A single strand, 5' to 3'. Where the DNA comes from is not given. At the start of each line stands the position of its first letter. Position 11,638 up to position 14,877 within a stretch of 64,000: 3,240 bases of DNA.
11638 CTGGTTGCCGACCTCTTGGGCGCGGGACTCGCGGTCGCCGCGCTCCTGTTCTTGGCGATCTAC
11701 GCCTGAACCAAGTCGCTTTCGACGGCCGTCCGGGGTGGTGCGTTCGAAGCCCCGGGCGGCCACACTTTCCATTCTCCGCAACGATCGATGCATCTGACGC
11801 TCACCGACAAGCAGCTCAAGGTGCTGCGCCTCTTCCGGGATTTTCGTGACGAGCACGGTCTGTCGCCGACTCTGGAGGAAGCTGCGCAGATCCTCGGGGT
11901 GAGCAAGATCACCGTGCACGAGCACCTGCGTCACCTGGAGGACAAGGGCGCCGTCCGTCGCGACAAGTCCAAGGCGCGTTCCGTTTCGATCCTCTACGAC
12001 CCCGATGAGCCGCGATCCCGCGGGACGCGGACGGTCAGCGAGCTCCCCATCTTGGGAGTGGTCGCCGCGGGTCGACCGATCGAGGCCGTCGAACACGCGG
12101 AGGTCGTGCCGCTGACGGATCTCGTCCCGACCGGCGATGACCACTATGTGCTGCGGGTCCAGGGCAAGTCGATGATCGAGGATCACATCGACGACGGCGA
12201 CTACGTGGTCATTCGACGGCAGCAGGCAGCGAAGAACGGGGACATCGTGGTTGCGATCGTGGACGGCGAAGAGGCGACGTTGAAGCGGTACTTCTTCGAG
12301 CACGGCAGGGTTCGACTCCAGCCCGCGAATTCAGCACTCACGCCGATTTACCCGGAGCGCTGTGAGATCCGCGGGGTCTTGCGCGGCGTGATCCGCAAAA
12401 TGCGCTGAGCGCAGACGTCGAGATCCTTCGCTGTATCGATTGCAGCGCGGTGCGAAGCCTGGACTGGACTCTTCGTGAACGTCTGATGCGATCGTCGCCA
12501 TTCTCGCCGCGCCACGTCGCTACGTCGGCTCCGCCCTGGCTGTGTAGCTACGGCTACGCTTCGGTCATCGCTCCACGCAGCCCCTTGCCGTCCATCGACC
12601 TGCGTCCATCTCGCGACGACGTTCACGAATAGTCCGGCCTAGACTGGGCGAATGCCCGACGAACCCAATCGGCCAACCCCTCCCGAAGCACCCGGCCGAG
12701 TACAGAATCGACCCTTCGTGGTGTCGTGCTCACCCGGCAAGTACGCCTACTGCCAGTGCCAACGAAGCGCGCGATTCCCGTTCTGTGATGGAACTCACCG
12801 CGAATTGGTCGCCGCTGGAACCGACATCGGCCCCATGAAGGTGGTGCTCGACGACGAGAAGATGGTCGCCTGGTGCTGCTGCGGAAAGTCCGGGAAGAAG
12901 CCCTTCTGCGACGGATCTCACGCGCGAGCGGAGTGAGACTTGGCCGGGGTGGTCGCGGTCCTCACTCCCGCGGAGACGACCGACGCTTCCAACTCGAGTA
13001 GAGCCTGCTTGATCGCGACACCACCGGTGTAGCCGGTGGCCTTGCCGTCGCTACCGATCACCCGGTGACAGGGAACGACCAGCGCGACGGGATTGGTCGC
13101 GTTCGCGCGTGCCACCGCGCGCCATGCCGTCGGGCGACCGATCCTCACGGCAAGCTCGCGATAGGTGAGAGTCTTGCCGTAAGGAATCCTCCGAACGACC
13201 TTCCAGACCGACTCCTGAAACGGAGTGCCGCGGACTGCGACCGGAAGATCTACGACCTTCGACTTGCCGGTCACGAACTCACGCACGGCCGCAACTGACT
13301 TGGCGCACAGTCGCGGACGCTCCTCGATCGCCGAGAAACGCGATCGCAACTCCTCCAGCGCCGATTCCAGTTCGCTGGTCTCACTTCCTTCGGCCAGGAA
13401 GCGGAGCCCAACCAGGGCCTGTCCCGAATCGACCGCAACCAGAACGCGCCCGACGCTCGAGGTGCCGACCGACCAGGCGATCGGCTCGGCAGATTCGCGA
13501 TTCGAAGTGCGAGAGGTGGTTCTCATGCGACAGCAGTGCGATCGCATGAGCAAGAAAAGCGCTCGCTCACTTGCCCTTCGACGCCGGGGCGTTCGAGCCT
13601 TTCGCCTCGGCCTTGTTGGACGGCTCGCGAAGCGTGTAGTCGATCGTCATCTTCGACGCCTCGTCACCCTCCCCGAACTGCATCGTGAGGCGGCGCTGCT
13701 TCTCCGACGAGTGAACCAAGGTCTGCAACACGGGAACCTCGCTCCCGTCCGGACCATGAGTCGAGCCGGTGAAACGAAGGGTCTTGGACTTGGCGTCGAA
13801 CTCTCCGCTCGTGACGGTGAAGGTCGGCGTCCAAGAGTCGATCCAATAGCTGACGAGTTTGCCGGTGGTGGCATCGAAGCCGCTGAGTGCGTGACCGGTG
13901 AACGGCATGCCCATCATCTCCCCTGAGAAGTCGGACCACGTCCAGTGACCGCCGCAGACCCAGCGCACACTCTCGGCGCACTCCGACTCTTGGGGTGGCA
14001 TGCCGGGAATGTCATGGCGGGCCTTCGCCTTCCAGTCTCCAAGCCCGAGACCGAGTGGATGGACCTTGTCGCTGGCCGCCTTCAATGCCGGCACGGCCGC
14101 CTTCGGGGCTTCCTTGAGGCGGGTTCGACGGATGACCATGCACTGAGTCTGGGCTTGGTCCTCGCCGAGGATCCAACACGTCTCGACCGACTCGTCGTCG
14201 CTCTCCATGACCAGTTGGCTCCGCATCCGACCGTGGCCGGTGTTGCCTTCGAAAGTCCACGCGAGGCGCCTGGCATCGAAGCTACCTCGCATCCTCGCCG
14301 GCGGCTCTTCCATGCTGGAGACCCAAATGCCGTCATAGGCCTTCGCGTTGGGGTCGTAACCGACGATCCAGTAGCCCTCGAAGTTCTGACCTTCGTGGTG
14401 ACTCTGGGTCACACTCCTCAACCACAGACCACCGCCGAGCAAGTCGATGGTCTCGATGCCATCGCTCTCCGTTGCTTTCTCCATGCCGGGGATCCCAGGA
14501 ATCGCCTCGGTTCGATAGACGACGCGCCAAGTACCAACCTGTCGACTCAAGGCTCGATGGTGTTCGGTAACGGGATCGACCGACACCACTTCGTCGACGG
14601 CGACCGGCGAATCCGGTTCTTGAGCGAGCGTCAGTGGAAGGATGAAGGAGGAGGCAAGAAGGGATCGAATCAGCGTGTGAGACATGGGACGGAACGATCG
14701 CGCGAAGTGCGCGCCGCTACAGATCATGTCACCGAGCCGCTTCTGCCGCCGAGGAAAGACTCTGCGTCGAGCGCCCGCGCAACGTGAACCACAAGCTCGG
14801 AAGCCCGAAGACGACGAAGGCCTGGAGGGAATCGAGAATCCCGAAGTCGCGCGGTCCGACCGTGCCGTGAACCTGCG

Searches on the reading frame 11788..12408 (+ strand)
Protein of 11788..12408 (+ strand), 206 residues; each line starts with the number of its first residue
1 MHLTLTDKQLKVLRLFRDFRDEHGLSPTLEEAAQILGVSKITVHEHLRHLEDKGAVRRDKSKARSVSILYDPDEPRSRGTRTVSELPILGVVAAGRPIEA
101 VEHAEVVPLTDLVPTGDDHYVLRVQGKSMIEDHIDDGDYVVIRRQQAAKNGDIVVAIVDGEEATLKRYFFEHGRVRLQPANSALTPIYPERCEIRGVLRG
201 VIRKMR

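Call 59: search_protein_families(library=pfam, proteins=[window:11788-12408:+])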
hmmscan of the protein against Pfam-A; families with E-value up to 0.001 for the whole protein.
window:11788-12408:+ (206 aa): 9 families
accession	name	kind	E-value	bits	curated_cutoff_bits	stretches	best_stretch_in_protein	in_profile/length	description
PF00717.28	Peptidase_S24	-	1.9e-27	95.7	23.3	1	87-197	1-114/116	Peptidase S24-like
PF01726.22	LexA_DNA_bind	-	5.2e-13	49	23.7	1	4-64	3-64/65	LexA DNA binding domain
PF09339.16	HTH_IclR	-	5.1e-06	26.6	22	1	7-59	3-51/52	IclR helix-turn-helix domain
PF04967.18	HTH_10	-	7.7e-06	26.1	23.1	0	28-53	25-50/53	HTH DNA binding domain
PF12840.13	HTH_20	-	0.00013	22.4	27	1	13-57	7-49/51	Helix-turn-helix domain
PF13545.12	HTH_Crp_2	-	0.00015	22.1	27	1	23-60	19-57/70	Crp-like helix-turn-helix domain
PF04545.22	Sigma70_r4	-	0.00049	20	24.1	0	4-48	4-42/50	Sigma-70, region 4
PF01978.25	TrmB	-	0.00075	19.7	25.6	0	28-67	24-59/68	Sugar-specific transcriptional regulator TrmB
PF12802.13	MarR_2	-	0.00096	19.7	27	0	6-60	4-56/61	MarR family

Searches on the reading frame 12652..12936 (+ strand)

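Call 31: search_protein_families(library=pfam, proteins=[window:12652-12936:+])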
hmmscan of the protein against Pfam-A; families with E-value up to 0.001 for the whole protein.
window:12652-12936:+ (94 aa): 1 family
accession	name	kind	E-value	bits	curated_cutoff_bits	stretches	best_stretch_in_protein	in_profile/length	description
PF09360.15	zf-CDGSH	-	5.2e-21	75.1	29.5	2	67-91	24-48/48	Iron-binding zinc finger CDGSH type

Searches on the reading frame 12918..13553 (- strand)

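Call 32: search_protein_families(library=pfam, proteins=[window:12918-13553:-])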
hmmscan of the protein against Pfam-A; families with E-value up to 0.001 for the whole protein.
window:12918-13553:- (211 aa): 1 family
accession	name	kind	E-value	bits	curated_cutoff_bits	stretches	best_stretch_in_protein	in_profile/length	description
PF01035.26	DNA_binding_1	-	3.4e-34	117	27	1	111-190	1-80/81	6-O-methylguanine DNA methyltransferase, DNA binding domain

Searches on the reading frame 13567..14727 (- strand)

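Call 33: search_protein_families(library=pfam, proteins=[window:13567-14727:-])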
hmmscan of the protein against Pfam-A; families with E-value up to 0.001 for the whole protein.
window:13567-14727:- (386 aa): 1 family
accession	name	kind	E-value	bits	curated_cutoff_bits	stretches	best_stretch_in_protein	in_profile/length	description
PF07617.17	DUF1579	-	3.2e-46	157.5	25.2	2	229-365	13-154/155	Protein of unknown function (DUF1579)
